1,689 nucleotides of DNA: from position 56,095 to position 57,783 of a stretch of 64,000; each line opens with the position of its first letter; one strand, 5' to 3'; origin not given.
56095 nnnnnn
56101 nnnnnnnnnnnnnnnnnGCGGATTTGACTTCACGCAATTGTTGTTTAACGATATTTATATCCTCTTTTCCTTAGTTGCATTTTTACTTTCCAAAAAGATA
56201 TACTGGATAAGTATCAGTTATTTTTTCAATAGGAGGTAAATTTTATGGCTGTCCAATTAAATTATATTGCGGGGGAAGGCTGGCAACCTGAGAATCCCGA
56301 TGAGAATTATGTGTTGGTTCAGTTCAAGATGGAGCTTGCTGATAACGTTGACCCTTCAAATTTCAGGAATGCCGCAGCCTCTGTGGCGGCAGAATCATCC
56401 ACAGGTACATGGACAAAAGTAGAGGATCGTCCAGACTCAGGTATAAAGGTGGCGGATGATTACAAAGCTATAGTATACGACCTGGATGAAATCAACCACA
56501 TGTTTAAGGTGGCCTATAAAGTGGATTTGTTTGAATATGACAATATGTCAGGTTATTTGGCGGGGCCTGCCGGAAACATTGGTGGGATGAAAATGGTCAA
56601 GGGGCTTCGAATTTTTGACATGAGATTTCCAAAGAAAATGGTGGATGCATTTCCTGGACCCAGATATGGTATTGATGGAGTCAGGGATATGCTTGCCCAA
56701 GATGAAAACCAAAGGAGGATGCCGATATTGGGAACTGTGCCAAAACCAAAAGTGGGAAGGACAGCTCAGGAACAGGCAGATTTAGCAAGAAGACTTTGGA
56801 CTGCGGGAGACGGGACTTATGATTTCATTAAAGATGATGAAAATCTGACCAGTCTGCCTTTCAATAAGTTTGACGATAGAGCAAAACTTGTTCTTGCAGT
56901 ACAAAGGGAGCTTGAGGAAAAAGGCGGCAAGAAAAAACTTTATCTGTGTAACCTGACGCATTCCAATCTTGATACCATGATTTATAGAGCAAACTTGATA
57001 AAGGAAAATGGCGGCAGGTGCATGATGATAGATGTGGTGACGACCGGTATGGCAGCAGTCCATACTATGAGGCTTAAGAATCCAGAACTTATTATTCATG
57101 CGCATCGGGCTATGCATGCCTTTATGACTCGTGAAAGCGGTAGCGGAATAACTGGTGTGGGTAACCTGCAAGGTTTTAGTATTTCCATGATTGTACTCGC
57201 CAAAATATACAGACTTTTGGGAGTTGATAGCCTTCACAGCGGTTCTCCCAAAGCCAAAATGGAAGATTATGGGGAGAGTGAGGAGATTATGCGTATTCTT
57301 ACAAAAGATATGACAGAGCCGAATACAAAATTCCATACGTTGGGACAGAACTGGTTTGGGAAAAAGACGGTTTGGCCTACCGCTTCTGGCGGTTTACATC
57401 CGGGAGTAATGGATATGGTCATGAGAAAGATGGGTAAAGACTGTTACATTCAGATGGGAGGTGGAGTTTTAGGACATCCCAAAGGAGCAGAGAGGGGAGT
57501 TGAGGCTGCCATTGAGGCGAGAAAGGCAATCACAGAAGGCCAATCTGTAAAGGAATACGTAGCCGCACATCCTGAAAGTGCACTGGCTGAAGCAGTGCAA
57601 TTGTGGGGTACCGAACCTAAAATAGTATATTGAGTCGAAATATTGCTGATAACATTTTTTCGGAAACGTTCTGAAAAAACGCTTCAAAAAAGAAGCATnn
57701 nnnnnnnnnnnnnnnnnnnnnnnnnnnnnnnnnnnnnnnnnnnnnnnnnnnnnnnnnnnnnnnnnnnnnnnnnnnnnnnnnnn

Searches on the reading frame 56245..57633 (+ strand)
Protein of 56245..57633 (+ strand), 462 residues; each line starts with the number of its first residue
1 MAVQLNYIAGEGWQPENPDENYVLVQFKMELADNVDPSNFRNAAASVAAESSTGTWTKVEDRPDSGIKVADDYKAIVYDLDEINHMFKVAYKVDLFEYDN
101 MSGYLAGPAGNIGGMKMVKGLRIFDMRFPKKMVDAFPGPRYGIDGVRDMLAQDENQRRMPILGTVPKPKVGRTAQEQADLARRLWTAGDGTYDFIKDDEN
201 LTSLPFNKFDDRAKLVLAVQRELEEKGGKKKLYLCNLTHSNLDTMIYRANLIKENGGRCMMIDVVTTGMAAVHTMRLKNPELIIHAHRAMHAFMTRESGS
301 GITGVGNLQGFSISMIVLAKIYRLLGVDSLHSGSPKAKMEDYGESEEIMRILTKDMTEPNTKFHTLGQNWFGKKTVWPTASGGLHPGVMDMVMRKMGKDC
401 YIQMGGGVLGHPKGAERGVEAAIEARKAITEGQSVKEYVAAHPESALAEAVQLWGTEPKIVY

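Call 53: search_protein_families(library=ncbifam, proteins=[window:56245-57633:+], max_evalue=1e-10)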
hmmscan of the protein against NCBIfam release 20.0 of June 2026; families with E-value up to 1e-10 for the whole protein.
window:56245-57633:+ (462 aa): 6 families
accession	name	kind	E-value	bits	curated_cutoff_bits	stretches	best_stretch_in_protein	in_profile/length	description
TIGR03326.1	rubisco_III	equivalog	6.8e-120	400.8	497.45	1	17-454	8-426/426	type III ribulose-bisphosphate carboxylase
NF003252.0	PRK04208.1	subfamily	1.3e-113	380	438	1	17-454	23-455/468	ribulose-bisphosphate carboxylase large subunit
NF010002.0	PRK13475.1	equivalog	6.9e-66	222.8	489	1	20-454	21-440/459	ribulose-bisphosphate carboxylase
NF042437.1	OxoIsoapPDcar_OiaX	equivalog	6.8e-47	160.2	700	1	109-454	97-411/412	3-oxo-isoapionate-4-phosphate decarboxylase OiaX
NF007095.0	PRK09549.1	equivalog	1.5e-43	148.8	409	1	38-457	15-404/407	2,3-diketo-5-methylthiopentyl-1-phosphate enolase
TIGR03332.1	salvage_mtnW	equivalog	5e-34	117.6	513.6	1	114-455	98-407/407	2,3-diketo-5-methylthiopentyl-1-phosphate enolase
